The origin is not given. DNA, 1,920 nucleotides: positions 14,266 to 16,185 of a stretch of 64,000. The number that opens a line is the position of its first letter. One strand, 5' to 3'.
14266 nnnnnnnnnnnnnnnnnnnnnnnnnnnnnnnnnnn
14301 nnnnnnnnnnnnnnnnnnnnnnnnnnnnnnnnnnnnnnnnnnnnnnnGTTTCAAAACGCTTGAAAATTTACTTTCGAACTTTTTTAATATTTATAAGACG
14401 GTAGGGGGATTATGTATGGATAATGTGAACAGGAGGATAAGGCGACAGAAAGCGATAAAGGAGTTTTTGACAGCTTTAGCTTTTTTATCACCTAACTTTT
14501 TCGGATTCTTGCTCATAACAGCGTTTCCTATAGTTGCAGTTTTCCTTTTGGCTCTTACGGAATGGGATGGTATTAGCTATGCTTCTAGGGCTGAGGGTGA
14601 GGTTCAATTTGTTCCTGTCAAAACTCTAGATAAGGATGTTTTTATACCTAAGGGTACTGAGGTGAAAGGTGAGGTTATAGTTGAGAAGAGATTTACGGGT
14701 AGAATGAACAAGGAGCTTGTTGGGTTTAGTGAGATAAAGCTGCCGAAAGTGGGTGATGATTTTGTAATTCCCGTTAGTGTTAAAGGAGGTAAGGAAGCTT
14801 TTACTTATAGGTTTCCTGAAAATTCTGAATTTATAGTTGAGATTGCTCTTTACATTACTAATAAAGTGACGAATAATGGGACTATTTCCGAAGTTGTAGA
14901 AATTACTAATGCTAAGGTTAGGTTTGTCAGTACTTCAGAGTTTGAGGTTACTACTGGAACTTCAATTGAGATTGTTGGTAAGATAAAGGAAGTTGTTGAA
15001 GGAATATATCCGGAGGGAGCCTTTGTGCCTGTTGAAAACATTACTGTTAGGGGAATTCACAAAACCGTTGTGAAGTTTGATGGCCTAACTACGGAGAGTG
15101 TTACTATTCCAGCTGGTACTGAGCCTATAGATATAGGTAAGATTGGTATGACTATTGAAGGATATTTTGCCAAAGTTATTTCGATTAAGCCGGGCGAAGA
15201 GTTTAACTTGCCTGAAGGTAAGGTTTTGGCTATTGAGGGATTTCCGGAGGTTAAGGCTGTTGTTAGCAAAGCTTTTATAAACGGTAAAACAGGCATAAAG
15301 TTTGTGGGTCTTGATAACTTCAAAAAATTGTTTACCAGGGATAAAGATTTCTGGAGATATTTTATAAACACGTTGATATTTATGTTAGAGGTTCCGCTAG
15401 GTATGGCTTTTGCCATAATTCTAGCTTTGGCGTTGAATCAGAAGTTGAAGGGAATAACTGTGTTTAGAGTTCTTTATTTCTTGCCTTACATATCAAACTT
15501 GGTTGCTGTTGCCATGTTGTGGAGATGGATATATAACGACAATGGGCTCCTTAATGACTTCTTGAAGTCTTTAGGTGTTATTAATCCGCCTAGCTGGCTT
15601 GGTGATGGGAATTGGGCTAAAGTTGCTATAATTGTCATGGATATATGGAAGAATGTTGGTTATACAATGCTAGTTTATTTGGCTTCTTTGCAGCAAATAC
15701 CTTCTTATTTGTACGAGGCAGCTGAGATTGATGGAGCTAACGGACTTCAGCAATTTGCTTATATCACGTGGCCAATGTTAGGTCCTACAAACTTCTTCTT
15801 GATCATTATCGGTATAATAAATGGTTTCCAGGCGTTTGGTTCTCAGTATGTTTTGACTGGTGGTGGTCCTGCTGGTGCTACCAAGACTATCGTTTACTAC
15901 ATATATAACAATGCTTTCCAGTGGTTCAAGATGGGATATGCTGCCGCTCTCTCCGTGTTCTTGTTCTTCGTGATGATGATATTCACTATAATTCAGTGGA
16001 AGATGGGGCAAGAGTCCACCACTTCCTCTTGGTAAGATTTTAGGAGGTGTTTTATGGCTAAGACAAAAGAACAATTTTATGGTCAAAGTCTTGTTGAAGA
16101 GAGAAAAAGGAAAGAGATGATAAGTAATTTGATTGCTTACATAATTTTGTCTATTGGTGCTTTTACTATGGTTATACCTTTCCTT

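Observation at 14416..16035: MalF-type permease with a roughly 270-aa extracytoplasmic insert and no cognate binding protein or ATPase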

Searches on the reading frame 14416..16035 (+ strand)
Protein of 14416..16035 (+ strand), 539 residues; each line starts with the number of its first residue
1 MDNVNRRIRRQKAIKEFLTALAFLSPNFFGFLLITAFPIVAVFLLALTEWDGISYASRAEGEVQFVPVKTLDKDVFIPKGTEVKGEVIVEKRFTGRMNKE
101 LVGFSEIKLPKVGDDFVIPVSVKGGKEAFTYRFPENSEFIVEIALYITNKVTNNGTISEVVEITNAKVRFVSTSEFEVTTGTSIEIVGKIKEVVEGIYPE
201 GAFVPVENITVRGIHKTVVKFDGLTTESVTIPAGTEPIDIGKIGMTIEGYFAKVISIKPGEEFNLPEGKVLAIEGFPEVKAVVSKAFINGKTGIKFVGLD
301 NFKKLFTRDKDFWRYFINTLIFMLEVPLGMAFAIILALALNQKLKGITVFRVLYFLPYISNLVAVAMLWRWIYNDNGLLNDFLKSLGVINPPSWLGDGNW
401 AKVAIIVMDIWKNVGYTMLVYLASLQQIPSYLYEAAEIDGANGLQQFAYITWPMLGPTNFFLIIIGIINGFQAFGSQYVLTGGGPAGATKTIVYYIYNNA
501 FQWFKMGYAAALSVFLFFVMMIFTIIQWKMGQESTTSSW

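Call 4: search_protein_families(library=pfam, proteins=[window:14416-16035:+])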
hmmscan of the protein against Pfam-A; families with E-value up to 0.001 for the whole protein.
window:14416-16035:+ (539 aa): 1 family
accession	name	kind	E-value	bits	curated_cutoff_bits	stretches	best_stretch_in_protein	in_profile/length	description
PF00528.27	BPD_transp_1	-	6.2e-14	52.6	26.4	1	329-527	1-175/184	Binding-protein-dependent transport system inner membrane component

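Call 8: find_homologous_proteins(query=window:14416-16032:+)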
Query window:14416-16032:+ (539 aa): 2423 proteins with E <= 0.001 among 8000 candidates; the best 120 are listed.
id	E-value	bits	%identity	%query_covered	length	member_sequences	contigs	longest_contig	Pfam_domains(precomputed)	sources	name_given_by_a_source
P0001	0.0e+0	1144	94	100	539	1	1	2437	PF00528.28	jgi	jgi:multiple sugar transport system permease protein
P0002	0.0e+0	1144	94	100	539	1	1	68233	PF00528.28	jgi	-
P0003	0.0e+0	1142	94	100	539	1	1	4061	PF00528.28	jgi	jgi:multiple sugar transport system permease protein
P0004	0.0e+0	1142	94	100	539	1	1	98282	PF00528.28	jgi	jgi:multiple sugar transport system permease protein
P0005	0.0e+0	1142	94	100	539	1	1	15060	PF00528.28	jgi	jgi:multiple sugar transport system permease protein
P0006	0.0e+0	1142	94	100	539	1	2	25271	PF00528.28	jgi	jgi:multiple sugar transport system permease protein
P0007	0.0e+0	1142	94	100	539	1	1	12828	PF00528.28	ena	-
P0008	0.0e+0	1141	94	100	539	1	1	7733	PF00528.28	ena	-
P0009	0.0e+0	1141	93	100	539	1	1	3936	PF00528.28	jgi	jgi:multiple sugar transport system permease protein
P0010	0.0e+0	1139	94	100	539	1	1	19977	PF00528.28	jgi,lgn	jgi:multiple sugar transport system permease protein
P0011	0.0e+0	1137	93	100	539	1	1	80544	PF00528.28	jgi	jgi:multiple sugar transport system permease protein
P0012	0.0e+0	1137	93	100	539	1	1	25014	PF00528.28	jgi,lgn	jgi:multiple sugar transport system permease protein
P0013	0.0e+0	1136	93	100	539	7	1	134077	PF00528.28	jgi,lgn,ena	-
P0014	0.0e+0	1134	94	100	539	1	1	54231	PF00528.28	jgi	jgi:multiple sugar transport system permease protein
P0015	0.0e+0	1127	93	100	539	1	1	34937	PF00528.28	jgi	-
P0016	0.0e+0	1127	93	100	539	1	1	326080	PF00528.28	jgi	jgi:multiple sugar transport system permease protein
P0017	0.0e+0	1126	92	100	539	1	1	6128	PF00528.28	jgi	jgi:multiple sugar transport system permease protein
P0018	0.0e+0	1061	86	100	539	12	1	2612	PF00528.28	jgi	-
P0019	4.4e-282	955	94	84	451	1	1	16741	PF00528.28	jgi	jgi:multiple sugar transport system permease protein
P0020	2.0e-233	794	70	100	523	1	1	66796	PF00528.28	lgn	-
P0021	7.6e-232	789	68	100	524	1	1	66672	PF00528.28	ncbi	ncbi:MAG: sugar ABC transporter permease [Brevinematia bacterium]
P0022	1.5e-229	781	68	100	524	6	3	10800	PF00528.28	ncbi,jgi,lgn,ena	-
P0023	1.5e-229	781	69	100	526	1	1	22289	PF00528.28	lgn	-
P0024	2.0e-229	781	67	100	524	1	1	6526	PF00528.28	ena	-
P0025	9.4e-229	779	68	100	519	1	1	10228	PF00528.28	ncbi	ncbi:MAG: carbohydrate ABC transporter permease [Brevinematia bacterium]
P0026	1.1e-228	778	68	100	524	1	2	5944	PF00528.28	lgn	-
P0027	7.3e-227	772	66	100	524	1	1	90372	PF00528.28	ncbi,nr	ncbi:MAG: sugar ABC transporter permease [Brevinematales bacterium]|nr:sugar ABC transporter permeas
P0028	1.5e-226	771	68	100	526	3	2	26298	PF00528.28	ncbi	ncbi:MAG: ABC transporter permease subunit [Brevinematia bacterium]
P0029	2.3e-226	771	66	100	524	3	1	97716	PF00528.28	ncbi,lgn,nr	ncbi:MAG: sugar ABC transporter permease [Spirochaetia bacterium]|nr:sugar ABC transporter permease 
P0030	3.3e-198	678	60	100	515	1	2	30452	PF00528.28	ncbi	-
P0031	9.6e-131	455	45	99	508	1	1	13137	PF00528.28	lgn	-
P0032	2.3e-117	411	61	47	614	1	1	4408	PF00528.28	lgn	-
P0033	8.4e-117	409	55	60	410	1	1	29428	PF04865.20,PF00528.28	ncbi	-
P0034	1.7e-114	402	56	51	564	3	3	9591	PF00528.28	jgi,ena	-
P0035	1.4e-112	395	42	98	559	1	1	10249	PF00528.28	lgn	-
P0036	2.2e-112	395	62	49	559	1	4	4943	PF00528.28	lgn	-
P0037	5.0e-112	393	41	98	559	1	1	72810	PF00528.28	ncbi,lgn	-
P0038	1.1e-111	392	40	98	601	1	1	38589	PF00528.28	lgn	-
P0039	1.8e-111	392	40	98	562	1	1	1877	PF00528.28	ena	-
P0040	2.7e-110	388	40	99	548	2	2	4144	PF00528.28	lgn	-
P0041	1.1e-109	386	42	96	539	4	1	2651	PF04865.20,PF00528.28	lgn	-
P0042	1.2e-109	386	59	48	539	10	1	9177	PF00528.28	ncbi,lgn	-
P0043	1.2e-109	386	41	97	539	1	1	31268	PF00528.28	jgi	-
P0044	4.3e-109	384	41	98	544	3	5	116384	PF00528.28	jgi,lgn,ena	jgi:multiple sugar transport system permease protein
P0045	4.4e-109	384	42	97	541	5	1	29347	PF04865.20,PF00528.28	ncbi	-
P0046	7.4e-108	380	53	56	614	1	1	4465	PF00528.28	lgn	-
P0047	5.6e-106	374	66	46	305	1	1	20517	PF00528.28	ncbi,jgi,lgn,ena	-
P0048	5.9e-106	373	59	47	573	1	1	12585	PF00528.28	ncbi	-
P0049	5.2e-105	370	65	46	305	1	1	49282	PF00528.28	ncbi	-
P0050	4.4e-103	364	39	97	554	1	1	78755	PF00528.28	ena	-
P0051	8.1e-102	360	62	45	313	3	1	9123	PF00528.28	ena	-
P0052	2.5e-101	358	62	45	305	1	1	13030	PF00528.28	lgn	-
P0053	2.8e-101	358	64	44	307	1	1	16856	PF00528.28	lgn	-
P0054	4.6e-101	357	61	46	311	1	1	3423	PF00528.28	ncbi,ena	-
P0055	4.6e-101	357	61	46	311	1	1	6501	PF00528.28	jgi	-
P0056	6.0e-101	357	64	44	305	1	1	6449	PF00528.28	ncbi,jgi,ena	-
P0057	8.0e-101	357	61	46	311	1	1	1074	PF00528.28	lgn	-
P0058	1.9e-100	355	65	44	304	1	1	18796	PF00528.28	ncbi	-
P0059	2.8e-100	355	64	45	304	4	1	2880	PF00528.28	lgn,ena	-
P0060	8.4e-100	353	61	45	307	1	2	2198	PF00528.28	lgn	-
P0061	9.2e-100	353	63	44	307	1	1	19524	PF00528.28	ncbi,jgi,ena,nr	ncbi:MAG: sugar ABC transporter permease [Spirochaetes bacterium]|nr:sugar ABC transporter permease 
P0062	1.9e-99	352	59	51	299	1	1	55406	PF00528.28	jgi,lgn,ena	-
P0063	2.7e-99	351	58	52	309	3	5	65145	PF00528.28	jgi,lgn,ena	-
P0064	3.5e-99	351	64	45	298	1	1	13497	PF00528.28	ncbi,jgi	-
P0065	1.4e-98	349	61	46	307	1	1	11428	PF00528.28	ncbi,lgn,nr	ncbi:MAG: sugar ABC transporter permease [bacterium]|nr:sugar ABC transporter permease [bacterium]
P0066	2.1e-98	349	63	45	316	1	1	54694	PF00528.28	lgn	-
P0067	2.9e-98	348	64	45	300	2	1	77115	PF00528.28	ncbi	-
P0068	3.3e-98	348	62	45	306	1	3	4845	PF00528.28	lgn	-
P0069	4.6e-98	347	62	45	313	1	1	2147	PF00528.28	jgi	-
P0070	8.3e-98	347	60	45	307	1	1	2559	PF00528.28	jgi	-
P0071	1.3e-97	346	61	47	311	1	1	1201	PF00528.28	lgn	-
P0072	1.4e-97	346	58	52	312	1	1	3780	PF00528.28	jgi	-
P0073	4.9e-97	344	63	44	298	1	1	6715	PF00528.28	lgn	-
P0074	1.5e-96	342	60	46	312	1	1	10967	PF00528.28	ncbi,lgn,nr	ncbi:MAG: sugar ABC transporter permease [Spirochaetes bacterium]|nr:sugar ABC transporter permease 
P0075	2.2e-96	342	61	45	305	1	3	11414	PF00528.28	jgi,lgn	jgi:multiple sugar transport system permease protein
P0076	6.0e-96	340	60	46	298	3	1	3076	PF00528.28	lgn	-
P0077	1.6e-95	339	62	45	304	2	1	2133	PF00528.28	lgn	-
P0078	4.4e-95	338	59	45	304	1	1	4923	PF00528.28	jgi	jgi:multiple sugar transport system permease protein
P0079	8.6e-95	337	60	46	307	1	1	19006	PF00528.28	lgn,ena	-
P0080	3.2e-94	335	56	51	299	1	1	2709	PF00528.28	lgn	-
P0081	2.1e-93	332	58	45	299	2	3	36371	PF00528.28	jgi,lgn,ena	-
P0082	3.5e-93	331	59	45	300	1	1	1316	PF00528.28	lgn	-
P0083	3.5e-93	331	59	45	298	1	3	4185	PF00528.28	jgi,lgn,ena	-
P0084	4.7e-93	331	59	45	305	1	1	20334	PF00528.28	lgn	-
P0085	5.8e-93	331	59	45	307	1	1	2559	PF00528.28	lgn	-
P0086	3.3e-90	321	60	45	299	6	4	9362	PF00528.28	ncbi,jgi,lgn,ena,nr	ncbi:MAG: hypothetical protein A2539_06940 [Elusimicrobia bacterium RIFOXYD2_FULL_34_15]|nr:MAG: hyp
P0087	5.9e-89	317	57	44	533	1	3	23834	PF00528.28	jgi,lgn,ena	-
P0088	9.2e-89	317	54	45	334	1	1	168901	PF00528.28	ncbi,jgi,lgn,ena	ncbi:MAG: sugar ABC transporter permease [Elusimicrobiota bacterium]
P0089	2.2e-88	315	54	47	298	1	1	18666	PF00528.28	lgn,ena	-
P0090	1.9e-86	309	56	45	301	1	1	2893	PF00528.28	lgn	-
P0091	2.8e-86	309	58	45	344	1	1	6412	PF00528.28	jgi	jgi:multiple sugar transport system permease protein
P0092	3.6e-86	308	57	45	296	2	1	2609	PF00528.28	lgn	-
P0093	6.7e-86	307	54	48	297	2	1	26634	PF00528.28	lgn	-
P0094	9.6e-86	307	56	45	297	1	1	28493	PF00528.28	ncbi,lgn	ncbi:MAG: sugar ABC transporter permease [Candidatus Omnitrophota bacterium]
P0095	1.0e-85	307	57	44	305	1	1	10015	PF00528.28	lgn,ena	-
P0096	1.4e-83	300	56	44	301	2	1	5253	PF00528.28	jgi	jgi:multiple sugar transport system permease protein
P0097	1.9e-82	296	52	47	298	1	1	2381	PF00528.28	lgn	-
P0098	4.3e-81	291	55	45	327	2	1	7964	PF00528.28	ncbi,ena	-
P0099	9.9e-81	290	55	44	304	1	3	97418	PF00528.28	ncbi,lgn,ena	ncbi:MAG: sugar ABC transporter permease [Candidatus Firestonebacteria bacterium]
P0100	1.4e-80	290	53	45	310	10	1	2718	PF00528.28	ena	-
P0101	2.1e-80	289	52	47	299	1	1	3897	PF00528.28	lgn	-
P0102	3.8e-80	288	55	44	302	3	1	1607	PF00528.28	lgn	-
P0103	1.7e-79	286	55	44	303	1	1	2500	PF00528.28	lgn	-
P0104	3.4e-79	285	53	45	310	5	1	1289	PF00528.28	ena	-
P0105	3.8e-79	285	54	45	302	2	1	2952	PF00528.28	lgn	-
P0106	8.1e-79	284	53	45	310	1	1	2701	PF00528.28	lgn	-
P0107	8.5e-79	284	53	45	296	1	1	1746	PF00528.28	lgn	-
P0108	1.2e-78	283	54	41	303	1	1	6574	PF00528.28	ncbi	-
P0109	1.6e-78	283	53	44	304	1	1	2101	PF00528.28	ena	-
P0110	2.6e-78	282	51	47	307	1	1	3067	PF00528.28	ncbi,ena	-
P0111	2.6e-78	282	54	44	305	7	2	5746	PF00528.28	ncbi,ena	-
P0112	2.8e-78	282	48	43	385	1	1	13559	PF00528.28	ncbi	-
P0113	6.7e-78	281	53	44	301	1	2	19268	PF00528.28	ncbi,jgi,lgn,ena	-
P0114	7.2e-78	281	52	44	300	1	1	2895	PF00528.28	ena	-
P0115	8.3e-78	281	53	44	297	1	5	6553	PF00528.28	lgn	-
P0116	9.2e-78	280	54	44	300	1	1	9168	PF00528.28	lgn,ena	-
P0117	9.9e-78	280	53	44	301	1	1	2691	PF00528.28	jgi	-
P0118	1.1e-77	280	55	44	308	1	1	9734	PF00528.28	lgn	-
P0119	1.1e-77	280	53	45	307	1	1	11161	PF00528.28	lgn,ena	-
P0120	1.2e-77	280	53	44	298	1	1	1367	PF00528.28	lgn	-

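Call 10: search_protein_families(library=pfam, proteins=[P0033, P0041, P0045, P0038, P0032], max_evalue=1)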
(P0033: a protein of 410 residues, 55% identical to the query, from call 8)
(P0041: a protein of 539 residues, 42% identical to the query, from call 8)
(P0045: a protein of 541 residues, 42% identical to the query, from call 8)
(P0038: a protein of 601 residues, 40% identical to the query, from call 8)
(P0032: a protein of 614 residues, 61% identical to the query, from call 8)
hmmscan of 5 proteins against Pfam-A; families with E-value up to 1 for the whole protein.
P0033 (410 aa): 2 families
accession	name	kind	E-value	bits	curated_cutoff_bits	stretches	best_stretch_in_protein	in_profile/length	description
PF00528.27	BPD_transp_1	-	1.8e-17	64.1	26.4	1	200-401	1-178/184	Binding-protein-dependent transport system inner membrane component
PF04865.19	Baseplate_J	-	0.045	13.5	21.1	1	53-141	22-87/255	Baseplate J-like protein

P0041 (539 aa): 1 family
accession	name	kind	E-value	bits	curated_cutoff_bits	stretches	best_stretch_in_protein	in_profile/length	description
PF00528.27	BPD_transp_1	-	4.2e-16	59.6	26.4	1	331-531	2-177/184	Binding-protein-dependent transport system inner membrane component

P0045 (541 aa): 1 family
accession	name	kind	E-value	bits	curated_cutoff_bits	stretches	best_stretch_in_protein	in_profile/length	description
PF00528.27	BPD_transp_1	-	1e-16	61.6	26.4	1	332-533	1-177/184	Binding-protein-dependent transport system inner membrane component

P0038 (601 aa): 2 families
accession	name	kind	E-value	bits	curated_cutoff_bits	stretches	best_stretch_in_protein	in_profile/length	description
PF00528.27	BPD_transp_1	-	1.4e-15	57.9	26.4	1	392-588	1-172/184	Binding-protein-dependent transport system inner membrane component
PF21094.3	Nup188_SH3-like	-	0.25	11.6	21.4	0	219-230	30-41/50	Nup188 SH3-like domain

P0032 (614 aa): 3 families
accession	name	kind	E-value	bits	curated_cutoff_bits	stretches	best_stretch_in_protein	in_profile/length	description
PF00528.27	BPD_transp_1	-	7.8e-17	62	26.4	1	405-604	1-175/184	Binding-protein-dependent transport system inner membrane component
PF21094.3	Nup188_SH3-like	-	0.22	11.8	21.4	0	222-234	29-41/50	Nup188 SH3-like domain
PF01351.25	RNase_HII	-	0.23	11.8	25.8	1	231-311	12-92/199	Ribonuclease HII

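Call 13: find_encoding_contigs(protein=P0027, flank=10000, max_places=2)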
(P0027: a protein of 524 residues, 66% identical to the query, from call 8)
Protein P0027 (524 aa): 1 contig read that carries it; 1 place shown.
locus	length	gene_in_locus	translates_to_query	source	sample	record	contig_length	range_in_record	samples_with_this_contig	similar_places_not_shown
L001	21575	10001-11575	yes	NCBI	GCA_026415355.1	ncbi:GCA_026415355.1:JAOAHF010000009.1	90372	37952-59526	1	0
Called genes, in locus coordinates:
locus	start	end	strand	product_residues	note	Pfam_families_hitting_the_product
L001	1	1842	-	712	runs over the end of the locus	PF07228:SpoIIE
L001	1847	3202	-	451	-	PF07228:SpoIIE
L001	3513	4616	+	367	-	PF03462:PCRF, PF00472:RF-1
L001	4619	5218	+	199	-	PF03458:Gly_transporter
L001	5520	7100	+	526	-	PF00682:HMGL-like, PF22617:HCS_D2, PF08502:LeuA_dimer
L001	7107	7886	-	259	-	PF08032:SpoU_sub_bind, PF00588:SpoU_methylase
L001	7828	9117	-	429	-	PF00756:Esterase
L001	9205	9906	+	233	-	-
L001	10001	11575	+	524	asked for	PF00528:BPD_transp_1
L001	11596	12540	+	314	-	PF00528:BPD_transp_1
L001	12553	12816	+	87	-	PF01313:Bac_export_3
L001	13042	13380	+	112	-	PF01740:STAS, PF13466:STAS_2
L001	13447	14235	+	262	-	-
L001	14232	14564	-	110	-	PF01521:Fe-S_biosyn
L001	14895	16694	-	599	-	PF02518:HATPase_c, PF13589:HATPase_c_3, PF01119:DNA_mis_repair, PF08676:MutL_C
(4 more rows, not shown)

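Call 14: find_encoding_contigs(protein=P0037, flank=10000, max_places=2)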
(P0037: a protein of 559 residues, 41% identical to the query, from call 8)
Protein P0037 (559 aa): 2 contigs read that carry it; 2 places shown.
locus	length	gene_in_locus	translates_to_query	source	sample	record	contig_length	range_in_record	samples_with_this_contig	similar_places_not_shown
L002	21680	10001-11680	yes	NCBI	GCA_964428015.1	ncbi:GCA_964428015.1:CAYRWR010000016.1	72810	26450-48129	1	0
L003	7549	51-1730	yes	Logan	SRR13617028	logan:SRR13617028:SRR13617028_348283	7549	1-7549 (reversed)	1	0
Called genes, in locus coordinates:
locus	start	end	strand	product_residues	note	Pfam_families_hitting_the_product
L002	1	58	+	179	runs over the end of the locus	PF07977:FabA, PF22818:ApeI-like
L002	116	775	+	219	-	PF17837:4PPT_N, PF01648:ACPS (weak)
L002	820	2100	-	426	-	PF00109:ketoacyl-synt, PF00108:Thiolase_N (weak), PF02801:Ketoacyl-synt_C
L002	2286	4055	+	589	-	PF16927:HisKA_7TM, PF13426:PAS_9 (weak), PF02518:HATPase_c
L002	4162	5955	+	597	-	PF16927:HisKA_7TM, PF00989:PAS, PF08448:PAS_4, PF13426:PAS_9, PF00512:HisKA, PF02518:HATPase_c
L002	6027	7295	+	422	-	PF05697:Trigger_N, PF05698:Trigger_C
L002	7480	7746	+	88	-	PF12646:DUF3783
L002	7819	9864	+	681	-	PF02465:FliD_N, PF07195:FliD_C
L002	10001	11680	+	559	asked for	PF00528:BPD_transp_1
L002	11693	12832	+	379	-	PF00528:BPD_transp_1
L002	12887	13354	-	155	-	PF13673:Acetyltransf_10 (weak), PF00583:Acetyltransf_1, PF13508:Acetyltransf_7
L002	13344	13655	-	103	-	PF00085:Thioredoxin, PF13098:Thioredoxin_2, PF13905:Thioredoxin_8 (faint)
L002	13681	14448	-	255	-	PF00005:ABC_tran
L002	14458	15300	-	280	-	PF17848:Zn_ribbon_ACC, PF01039:Carboxyl_trans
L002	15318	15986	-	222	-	PF01791:DeoC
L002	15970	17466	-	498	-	PF22694:CtpB_N-like, PF00595:PDZ, PF13180:PDZ_2, PF17820:PDZ_6, PF03572:Peptidase_S41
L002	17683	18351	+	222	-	PF02578:Cu-oxidase_4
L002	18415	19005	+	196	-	-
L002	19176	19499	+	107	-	PF01740:STAS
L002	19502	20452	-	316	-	PF00583:Acetyltransf_1, PF13673:Acetyltransf_10 (faint), PF13508:Acetyltransf_7, PF08445:FR47 (weak)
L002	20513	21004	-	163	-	PF02915:Rubrerythrin, PF13668:Ferritin_2 (weak), PF22277:EncFtn-like (faint)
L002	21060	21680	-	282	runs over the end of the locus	PF00483:NTP_transferase, PF12804:NTP_transf_3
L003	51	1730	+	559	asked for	PF00528:BPD_transp_1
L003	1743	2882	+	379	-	PF00528:BPD_transp_1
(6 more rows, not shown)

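Call 15: find_encoding_contigs(protein=P0044, flank=10000, max_places=2)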
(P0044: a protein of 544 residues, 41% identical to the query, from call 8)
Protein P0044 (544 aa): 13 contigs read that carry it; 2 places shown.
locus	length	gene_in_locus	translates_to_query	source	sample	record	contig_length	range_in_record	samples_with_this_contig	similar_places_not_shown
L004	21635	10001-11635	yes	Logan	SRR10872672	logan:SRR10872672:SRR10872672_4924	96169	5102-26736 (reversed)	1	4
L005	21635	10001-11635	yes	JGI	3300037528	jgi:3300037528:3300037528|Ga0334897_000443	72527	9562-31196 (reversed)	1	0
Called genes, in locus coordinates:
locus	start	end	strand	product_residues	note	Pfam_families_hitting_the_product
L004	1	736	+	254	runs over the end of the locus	PF00557:Peptidase_M24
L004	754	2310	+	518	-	PF00890:FAD_binding_2, PF01266:DAO, PF03486:HI0933_like (faint), PF07992:Pyr_redox_2 (faint), PF02910:Succ_DH_flav_C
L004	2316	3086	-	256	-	PF03372:Exo_endo_phos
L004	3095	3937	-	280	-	-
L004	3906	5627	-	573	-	PF00587:tRNA-synt_2b, PF04073:tRNA_edit, PF03129:HGTP_anticodon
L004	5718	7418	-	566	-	PF09972:DUF2207, PF20990:DUF2207_C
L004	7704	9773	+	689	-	PF02465:FliD_N, PF07195:FliD_C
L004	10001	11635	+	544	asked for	PF00528:BPD_transp_1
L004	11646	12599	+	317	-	PF00528:BPD_transp_1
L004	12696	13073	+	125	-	-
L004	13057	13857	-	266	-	PF00459:Inositol_P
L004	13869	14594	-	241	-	PF01904:DUF72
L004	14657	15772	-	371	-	PF01817:CM_2, PF00800:PDT, PF01842:ACT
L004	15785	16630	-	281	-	PF08668:HDOD, PF01966:HD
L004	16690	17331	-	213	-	PF04079:SMC_ScpB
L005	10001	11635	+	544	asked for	PF00528:BPD_transp_1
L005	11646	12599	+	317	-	PF00528:BPD_transp_1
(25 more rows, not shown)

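Call 20: find_encoding_contigs(protein=P0047, flank=8000, max_places=2)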
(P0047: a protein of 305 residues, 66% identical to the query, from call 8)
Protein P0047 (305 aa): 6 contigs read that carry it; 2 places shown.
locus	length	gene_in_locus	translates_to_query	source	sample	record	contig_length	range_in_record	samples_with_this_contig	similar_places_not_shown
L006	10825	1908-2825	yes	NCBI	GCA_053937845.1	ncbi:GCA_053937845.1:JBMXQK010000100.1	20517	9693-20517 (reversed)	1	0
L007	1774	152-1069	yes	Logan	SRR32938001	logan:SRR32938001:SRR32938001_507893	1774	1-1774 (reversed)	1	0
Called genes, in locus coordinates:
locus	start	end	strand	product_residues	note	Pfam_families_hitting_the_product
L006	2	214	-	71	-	?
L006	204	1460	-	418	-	PF02321:OEP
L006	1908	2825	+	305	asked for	PF00528:BPD_transp_1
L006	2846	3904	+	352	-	PF00528:BPD_transp_1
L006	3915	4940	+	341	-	PF00356:LacI, PF00532:Peripla_BP_1, PF13407:Peripla_BP_4 (weak), PF13377:Peripla_BP_3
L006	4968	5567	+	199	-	PF00156:Pribosyltran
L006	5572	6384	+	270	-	PF00753:Lactamase_B, PF23023:Anti-Pycsar_Apyc1 (weak), PF16661:Lactamase_B_6 (weak), PF12706:Lactamase_B_2 (weak)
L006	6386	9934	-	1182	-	PF02811:PHP, PF07733:DNA_pol3_alpha, PF17657:DNA_pol3_finger, PF14579:HHH_6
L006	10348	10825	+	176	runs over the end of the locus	-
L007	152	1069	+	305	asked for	PF00528:BPD_transp_1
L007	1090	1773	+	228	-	?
